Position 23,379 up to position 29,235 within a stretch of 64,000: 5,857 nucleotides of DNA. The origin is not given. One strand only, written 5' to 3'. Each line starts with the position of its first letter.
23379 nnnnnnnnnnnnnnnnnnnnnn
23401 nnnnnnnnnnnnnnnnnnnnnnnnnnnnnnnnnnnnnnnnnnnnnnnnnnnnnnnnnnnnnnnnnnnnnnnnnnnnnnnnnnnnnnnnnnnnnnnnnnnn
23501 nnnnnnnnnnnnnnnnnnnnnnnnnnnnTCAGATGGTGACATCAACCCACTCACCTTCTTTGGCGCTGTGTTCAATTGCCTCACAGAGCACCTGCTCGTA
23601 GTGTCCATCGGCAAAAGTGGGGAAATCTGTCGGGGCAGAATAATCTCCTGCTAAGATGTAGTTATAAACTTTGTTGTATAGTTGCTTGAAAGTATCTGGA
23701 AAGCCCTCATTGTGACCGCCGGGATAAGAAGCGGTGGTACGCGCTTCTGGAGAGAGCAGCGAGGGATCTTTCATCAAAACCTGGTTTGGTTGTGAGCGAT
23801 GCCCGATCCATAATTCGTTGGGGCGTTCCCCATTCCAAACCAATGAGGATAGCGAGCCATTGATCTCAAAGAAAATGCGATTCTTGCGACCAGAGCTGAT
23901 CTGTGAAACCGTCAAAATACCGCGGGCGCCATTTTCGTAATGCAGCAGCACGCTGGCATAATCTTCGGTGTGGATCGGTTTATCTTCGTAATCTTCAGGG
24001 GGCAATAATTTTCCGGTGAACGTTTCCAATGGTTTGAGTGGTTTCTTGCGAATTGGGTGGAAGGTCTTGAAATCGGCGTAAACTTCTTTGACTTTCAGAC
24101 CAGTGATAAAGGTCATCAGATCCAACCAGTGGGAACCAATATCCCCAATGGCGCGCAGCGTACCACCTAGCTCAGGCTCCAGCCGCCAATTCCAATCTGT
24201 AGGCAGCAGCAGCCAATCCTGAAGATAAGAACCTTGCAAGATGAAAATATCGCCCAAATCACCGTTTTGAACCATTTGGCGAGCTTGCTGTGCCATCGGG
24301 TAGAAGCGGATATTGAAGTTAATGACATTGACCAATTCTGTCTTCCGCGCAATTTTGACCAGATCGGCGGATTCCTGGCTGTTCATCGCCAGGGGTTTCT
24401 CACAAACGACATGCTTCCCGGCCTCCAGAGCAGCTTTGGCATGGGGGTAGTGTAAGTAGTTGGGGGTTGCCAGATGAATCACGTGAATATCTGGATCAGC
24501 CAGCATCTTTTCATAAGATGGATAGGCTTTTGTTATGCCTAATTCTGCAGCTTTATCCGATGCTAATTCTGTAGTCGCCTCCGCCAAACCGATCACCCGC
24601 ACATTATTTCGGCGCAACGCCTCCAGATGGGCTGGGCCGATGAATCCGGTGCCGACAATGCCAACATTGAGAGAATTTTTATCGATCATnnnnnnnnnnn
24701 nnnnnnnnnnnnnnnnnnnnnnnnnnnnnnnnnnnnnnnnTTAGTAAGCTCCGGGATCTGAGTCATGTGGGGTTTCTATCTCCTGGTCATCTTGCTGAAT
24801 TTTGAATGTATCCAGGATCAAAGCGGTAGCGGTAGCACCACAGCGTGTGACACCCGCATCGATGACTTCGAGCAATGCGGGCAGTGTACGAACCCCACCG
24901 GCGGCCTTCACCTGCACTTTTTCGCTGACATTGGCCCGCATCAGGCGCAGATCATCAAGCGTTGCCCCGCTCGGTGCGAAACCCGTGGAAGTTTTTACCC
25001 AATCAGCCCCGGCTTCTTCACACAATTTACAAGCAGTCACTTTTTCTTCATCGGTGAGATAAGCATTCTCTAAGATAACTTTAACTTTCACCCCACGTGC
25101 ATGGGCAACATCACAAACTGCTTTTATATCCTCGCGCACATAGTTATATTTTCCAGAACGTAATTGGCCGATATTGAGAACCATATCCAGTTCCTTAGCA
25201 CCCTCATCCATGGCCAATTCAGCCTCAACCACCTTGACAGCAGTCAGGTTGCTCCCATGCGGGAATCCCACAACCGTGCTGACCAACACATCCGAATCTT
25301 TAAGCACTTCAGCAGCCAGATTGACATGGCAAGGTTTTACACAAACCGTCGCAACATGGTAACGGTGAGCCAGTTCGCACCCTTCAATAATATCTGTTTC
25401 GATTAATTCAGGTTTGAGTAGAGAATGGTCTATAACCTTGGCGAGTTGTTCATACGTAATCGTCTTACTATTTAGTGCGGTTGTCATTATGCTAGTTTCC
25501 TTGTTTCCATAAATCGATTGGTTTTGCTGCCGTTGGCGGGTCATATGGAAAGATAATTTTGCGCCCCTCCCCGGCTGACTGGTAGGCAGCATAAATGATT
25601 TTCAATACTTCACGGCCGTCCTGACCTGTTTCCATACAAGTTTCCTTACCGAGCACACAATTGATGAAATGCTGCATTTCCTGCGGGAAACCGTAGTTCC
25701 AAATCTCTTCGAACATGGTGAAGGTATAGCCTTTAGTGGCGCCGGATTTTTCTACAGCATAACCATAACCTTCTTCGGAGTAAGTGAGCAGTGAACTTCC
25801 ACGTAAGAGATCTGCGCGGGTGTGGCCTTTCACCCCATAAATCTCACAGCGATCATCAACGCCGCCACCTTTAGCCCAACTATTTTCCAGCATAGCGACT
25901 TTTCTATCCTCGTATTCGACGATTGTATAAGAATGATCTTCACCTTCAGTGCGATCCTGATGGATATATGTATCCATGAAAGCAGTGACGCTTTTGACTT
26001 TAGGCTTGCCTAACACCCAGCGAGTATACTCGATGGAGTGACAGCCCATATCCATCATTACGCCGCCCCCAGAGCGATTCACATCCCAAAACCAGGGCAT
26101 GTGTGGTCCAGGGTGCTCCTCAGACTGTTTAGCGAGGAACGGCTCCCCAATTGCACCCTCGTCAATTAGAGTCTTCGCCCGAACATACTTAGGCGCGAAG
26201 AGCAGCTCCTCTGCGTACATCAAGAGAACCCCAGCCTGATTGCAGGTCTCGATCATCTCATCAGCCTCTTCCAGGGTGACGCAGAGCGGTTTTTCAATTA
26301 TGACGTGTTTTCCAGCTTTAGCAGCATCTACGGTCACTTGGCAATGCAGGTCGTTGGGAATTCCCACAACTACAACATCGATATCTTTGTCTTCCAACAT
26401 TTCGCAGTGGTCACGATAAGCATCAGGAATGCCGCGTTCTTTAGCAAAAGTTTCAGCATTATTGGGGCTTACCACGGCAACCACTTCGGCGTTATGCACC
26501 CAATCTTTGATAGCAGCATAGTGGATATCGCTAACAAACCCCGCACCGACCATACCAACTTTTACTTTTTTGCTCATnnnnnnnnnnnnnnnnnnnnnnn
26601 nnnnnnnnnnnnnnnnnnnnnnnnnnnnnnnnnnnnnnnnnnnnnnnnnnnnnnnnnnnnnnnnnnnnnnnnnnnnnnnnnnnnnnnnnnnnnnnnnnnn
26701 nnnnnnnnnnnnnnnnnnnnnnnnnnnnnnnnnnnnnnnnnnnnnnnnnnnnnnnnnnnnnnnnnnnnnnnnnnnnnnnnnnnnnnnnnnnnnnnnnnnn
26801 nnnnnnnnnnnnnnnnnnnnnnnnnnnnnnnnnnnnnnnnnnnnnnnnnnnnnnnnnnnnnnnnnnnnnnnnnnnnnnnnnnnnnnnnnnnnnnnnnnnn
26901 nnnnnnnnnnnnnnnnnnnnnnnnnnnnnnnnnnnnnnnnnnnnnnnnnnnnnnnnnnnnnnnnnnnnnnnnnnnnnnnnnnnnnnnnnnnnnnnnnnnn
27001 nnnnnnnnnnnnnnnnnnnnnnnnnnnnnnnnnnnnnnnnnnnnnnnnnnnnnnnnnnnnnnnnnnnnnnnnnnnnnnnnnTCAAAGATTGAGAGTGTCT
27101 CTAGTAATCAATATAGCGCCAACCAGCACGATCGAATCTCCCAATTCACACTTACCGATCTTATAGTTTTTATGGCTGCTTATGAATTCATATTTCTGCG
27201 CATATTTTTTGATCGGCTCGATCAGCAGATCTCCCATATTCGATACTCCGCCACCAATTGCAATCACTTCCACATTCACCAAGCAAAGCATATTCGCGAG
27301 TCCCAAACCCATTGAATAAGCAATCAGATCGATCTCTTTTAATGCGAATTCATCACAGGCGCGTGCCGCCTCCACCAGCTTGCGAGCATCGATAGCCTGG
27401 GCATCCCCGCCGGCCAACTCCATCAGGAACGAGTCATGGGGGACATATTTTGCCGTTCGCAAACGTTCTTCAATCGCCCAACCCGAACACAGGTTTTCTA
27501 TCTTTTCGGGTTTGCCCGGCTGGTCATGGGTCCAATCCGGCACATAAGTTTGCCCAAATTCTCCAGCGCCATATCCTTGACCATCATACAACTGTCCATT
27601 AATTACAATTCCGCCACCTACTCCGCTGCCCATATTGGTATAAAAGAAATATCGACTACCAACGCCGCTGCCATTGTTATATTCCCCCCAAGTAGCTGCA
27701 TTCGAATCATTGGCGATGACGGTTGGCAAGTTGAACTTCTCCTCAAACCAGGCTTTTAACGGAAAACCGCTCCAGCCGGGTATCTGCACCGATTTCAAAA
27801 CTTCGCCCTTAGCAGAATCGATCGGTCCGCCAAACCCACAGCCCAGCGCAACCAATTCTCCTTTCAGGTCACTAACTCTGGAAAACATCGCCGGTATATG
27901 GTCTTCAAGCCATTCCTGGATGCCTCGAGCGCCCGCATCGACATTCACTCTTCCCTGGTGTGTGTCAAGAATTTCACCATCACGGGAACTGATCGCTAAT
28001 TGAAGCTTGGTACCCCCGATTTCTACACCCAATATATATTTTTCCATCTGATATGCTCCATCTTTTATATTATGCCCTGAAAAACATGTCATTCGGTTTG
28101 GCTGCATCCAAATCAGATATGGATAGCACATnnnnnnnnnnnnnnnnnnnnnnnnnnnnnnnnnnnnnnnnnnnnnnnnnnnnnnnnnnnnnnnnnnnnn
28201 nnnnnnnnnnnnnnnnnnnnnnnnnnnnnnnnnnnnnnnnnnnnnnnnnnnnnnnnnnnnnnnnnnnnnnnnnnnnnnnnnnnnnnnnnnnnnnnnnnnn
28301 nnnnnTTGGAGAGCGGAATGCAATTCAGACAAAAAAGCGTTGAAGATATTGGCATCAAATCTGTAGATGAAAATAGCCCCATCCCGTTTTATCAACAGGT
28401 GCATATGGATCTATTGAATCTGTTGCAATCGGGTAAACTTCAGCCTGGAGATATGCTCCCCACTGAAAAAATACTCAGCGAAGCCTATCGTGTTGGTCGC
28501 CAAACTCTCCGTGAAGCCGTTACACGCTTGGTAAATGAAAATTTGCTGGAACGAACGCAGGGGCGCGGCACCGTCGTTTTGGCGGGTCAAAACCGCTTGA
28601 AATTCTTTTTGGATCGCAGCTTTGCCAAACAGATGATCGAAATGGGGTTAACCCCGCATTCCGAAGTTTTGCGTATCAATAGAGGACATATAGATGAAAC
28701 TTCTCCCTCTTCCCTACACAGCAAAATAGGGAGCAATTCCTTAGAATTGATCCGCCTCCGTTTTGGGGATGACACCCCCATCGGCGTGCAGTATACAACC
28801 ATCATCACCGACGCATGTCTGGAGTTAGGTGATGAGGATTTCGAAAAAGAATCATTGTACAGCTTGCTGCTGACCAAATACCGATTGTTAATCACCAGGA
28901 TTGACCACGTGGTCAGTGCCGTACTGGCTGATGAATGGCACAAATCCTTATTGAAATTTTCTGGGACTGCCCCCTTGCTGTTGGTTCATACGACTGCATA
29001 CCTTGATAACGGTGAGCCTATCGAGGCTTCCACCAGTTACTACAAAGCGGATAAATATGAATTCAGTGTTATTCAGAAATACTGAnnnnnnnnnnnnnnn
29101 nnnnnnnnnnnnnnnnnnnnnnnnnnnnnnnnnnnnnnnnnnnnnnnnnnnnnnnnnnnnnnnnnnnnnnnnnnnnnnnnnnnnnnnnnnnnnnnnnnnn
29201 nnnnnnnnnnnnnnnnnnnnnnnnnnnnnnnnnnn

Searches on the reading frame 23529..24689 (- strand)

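Call 42: search_protein_families(library=pfam, proteins=[window:23529-24689:-])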
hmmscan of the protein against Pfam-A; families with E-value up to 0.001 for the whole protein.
window:23529-24689:- (386 aa): 6 families
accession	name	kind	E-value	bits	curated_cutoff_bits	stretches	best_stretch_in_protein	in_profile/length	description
PF01408.29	GFO_IDH_MocA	-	3.5e-28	99.1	24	1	7-120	1-115/120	Oxidoreductase family, NAD-binding Rossmann fold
PF22725.1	GFO_IDH_MocA_C3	-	5.2e-28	98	27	1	134-283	2-123/124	GFO/IDH/MocA C-terminal domain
PF02894.22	GFO_IDH_MocA_C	-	8.4e-20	71.9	22.9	1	137-384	1-218/218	Oxidoreductase family, C-terminal alpha/beta domain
PF03447.22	NAD_binding_3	-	8.6e-06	26.9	24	1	13-117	1-109/116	Homoserine dehydrogenase, NAD binding domain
PF02826.25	2-Hacid_dh_C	-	0.00042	20.2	25.1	1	7-75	37-101/178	D-isomer specific 2-hydroxyacid dehydrogenase, NAD binding domain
PF03435.24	Sacchrp_dh_NADP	-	0.00057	20.7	25.1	0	9-102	1-100/129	Saccharopine dehydrogenase NADP binding domain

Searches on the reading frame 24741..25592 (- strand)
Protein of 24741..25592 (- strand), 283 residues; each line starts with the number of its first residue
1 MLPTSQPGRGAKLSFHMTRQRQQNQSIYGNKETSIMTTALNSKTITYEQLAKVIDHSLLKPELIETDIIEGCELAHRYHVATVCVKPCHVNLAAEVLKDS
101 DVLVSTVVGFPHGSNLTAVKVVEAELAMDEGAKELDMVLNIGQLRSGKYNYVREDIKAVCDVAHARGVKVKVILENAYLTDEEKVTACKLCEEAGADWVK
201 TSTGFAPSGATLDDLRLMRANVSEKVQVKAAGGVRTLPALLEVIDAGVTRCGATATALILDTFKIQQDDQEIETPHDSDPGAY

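Call 42: search_protein_families(library=pfam, proteins=[window:24741-25592:-])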
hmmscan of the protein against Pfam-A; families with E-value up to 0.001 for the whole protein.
window:24741-25592:- (283 aa): 1 family
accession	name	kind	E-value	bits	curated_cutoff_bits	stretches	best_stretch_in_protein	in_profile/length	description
PF01791.15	DeoC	-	4.5e-15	56.3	23.8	1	65-258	17-222/229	DeoC/LacD family aldolase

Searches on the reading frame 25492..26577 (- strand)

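Call 42: search_protein_families(library=pfam, proteins=[window:25492-26577:-])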
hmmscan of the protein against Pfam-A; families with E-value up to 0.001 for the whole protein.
window:25492-26577:- (361 aa): 3 families
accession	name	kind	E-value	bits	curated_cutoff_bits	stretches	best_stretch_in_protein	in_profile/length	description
PF01408.29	GFO_IDH_MocA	-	2e-30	106.4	24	1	5-121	1-118/120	Oxidoreductase family, NAD-binding Rossmann fold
PF22725.1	GFO_IDH_MocA_C3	-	5e-27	94.8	27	1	131-252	1-122/124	GFO/IDH/MocA C-terminal domain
PF02894.22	GFO_IDH_MocA_C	-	2.2e-24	86.9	22.9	1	135-341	1-216/218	Oxidoreductase family, C-terminal alpha/beta domain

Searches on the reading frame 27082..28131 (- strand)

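Call 42: search_protein_families(library=pfam, proteins=[window:27082-28131:-])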
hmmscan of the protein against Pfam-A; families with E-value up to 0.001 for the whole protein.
window:27082-28131:- (349 aa): 1 family
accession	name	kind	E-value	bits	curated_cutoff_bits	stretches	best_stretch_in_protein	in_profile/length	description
PF00480.26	ROK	-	6.2e-50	170.8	22.9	1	34-344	2-292/294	ROK family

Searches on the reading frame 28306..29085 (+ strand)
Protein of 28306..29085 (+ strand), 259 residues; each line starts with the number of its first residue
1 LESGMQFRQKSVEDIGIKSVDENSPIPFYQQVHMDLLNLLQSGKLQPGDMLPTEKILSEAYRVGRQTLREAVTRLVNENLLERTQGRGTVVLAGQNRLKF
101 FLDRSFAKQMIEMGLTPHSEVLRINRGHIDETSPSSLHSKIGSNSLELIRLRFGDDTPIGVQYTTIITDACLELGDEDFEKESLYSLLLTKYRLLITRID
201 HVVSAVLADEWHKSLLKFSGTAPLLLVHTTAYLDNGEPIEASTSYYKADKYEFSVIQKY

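Call 7: search_protein_families(library=pfam, proteins=[window:28306-29085:+])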
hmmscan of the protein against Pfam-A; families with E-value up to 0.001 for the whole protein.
window:28306-29085:+ (259 aa): 2 families
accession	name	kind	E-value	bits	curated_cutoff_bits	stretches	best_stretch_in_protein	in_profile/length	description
PF07702.18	UTRA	-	5.4e-29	101.2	23.8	1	113-252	2-141/141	UTRA domain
PF00392.27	GntR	-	2.4e-19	69.2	27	1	29-91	2-64/64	Bacterial regulatory proteins, gntR family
